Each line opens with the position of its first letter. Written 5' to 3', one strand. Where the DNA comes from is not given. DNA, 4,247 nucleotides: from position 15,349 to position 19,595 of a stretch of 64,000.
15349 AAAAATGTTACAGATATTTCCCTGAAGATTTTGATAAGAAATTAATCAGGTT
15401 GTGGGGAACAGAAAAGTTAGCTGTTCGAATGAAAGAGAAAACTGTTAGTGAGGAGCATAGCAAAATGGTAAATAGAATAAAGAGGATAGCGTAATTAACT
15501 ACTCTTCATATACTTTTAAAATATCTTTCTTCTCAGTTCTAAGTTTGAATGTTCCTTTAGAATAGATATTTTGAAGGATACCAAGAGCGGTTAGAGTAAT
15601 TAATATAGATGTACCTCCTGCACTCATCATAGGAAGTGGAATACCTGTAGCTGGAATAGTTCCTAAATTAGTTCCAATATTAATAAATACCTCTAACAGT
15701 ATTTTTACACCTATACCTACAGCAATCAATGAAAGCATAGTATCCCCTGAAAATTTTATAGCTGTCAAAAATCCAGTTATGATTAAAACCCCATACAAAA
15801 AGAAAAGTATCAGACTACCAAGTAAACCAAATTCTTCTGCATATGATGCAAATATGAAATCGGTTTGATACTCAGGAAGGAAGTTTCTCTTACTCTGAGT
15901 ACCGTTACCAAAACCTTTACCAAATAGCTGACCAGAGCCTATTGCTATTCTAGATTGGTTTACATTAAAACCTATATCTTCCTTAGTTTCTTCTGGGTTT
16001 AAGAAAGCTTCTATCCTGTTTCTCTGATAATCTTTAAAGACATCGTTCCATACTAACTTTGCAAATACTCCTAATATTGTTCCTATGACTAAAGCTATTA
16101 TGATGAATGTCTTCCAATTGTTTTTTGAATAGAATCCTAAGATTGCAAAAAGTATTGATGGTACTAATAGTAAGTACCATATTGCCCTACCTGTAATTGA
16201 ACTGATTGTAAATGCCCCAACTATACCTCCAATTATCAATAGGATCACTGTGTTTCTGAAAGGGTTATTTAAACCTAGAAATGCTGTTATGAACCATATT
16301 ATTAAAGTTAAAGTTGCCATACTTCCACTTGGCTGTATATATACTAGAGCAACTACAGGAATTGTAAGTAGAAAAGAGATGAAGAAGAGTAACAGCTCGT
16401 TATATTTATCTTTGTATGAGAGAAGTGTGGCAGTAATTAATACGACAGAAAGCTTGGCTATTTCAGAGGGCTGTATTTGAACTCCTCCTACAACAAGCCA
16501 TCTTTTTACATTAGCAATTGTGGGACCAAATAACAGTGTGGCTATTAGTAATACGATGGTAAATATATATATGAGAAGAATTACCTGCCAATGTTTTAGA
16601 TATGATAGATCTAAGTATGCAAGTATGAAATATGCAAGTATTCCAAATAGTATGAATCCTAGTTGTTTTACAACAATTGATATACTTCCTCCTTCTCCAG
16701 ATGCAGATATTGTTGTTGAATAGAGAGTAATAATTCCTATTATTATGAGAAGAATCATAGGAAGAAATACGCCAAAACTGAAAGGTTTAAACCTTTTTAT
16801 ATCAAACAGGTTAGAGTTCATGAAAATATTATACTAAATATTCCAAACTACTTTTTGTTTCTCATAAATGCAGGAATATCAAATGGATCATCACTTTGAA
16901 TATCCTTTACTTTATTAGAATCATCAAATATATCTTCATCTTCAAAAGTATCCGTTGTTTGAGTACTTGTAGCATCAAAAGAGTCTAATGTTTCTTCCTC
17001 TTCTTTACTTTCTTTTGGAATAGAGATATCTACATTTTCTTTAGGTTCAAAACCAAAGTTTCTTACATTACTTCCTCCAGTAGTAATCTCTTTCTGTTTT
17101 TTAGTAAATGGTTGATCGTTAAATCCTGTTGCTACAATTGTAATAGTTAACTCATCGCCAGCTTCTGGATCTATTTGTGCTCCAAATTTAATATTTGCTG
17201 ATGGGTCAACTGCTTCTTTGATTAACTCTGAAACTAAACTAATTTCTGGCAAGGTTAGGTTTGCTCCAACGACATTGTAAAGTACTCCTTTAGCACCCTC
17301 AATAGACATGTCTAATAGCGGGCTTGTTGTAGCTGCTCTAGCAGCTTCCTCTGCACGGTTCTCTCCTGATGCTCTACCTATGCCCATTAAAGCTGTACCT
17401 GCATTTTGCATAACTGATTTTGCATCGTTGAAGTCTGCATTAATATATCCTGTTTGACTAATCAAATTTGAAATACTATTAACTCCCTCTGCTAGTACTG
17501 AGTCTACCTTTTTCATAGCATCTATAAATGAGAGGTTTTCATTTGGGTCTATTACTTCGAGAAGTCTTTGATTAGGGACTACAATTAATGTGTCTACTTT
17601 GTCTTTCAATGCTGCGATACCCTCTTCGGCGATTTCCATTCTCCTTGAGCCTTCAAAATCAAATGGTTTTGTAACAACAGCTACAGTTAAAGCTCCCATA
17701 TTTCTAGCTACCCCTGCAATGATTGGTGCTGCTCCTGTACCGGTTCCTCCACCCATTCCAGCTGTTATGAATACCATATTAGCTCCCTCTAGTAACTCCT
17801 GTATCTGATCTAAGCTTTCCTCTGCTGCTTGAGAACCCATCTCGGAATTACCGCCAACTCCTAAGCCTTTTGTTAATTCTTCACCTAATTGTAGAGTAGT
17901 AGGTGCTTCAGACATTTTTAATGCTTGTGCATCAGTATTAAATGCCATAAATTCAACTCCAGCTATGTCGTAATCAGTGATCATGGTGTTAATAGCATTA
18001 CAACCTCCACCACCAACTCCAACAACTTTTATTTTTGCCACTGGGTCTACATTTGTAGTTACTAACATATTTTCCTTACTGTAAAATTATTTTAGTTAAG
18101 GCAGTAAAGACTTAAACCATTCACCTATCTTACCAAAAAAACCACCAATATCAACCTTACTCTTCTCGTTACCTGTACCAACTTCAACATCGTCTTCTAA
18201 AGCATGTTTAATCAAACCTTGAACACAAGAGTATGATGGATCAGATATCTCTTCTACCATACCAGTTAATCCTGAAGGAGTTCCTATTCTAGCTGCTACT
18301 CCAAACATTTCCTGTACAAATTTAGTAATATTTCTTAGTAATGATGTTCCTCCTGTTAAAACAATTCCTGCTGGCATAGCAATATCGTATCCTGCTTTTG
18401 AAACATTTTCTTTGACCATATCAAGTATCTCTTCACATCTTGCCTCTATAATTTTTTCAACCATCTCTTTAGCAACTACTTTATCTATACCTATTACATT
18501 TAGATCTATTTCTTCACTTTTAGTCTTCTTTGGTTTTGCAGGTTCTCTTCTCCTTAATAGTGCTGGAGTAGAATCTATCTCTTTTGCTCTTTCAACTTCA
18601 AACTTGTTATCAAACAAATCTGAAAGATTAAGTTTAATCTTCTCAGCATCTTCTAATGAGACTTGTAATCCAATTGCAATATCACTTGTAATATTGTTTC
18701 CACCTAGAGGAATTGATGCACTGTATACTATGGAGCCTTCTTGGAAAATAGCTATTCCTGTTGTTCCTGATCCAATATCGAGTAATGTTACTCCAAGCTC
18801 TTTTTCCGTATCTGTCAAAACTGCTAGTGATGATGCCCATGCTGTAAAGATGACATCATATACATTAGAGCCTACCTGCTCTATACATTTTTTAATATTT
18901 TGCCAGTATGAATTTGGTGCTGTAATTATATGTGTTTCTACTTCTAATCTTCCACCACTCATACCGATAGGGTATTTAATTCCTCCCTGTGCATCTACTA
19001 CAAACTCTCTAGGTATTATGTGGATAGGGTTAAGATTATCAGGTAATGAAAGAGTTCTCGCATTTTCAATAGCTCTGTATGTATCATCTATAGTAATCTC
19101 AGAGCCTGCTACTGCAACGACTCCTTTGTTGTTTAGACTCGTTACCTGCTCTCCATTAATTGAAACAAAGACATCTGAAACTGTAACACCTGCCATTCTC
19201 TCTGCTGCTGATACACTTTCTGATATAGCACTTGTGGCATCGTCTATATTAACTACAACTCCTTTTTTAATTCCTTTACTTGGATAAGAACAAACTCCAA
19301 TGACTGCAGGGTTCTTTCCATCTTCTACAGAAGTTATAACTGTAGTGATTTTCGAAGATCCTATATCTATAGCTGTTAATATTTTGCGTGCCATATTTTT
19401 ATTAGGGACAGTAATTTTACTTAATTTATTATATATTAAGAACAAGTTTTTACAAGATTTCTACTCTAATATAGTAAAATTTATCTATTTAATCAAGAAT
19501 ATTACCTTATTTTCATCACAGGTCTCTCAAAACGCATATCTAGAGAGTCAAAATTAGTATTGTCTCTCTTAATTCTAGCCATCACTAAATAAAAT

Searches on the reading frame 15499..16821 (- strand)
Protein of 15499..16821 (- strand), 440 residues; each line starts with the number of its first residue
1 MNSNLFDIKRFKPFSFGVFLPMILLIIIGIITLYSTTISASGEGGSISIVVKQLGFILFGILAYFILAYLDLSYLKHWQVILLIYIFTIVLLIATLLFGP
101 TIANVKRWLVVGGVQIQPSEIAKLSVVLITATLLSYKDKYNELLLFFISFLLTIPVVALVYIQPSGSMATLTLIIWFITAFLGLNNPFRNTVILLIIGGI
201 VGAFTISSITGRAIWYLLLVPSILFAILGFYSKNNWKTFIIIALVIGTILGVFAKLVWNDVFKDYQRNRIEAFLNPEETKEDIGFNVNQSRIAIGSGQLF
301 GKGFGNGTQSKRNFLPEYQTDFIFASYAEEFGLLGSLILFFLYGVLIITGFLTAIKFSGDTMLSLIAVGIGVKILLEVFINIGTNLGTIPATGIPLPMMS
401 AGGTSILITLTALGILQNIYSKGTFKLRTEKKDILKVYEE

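Call 47: search_protein_families(library=ncbifam, proteins=[window:15499-16821:-], max_evalue=1e-20)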
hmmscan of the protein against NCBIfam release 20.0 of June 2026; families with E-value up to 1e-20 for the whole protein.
window:15499-16821:- (440 aa): 6 families
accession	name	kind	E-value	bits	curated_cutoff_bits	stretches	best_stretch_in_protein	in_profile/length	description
TIGR02210.1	rodA_shape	equivalog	8.7e-86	288.2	336.7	1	18-421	4-354/357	rod shape-determining protein RodA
TIGR02614.1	ftsW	equivalog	7e-72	242.5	337.5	2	223-421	165-355/357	putative lipid II flippase FtsW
NF008060.0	PRK10794.1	equivalog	3.1e-54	184.3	590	1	218-421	165-361/370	peptidoglycan glycosyltransferase MrdB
TIGR02615.1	spoVE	exception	1.1e-52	179.7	448.8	1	239-419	180-352/354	stage V sporulation protein E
NF037961.1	RodA_shape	subfamily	7.4e-48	163.9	150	1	22-411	8-398/415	rod shape-determining protein RodA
NF008042.0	PRK10774.1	equivalog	6.6e-30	104.4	493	1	239-419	211-388/405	cell division protein FtsW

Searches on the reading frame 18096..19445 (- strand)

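Call 47: search_protein_families(library=ncbifam, proteins=[window:18096-19445:-], max_evalue=1e-20)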
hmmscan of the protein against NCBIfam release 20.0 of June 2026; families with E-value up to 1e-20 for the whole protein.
window:18096-19445:- (449 aa): 2 families
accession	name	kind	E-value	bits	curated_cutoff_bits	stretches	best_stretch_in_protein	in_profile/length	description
TIGR01174.1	ftsA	equivalog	6.3e-111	371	175.85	1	23-413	2-370/371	cell division protein FtsA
NF007009.0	PRK09472.1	equivalog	4.3e-78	263.2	409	1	16-445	3-417/420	cell division protein FtsA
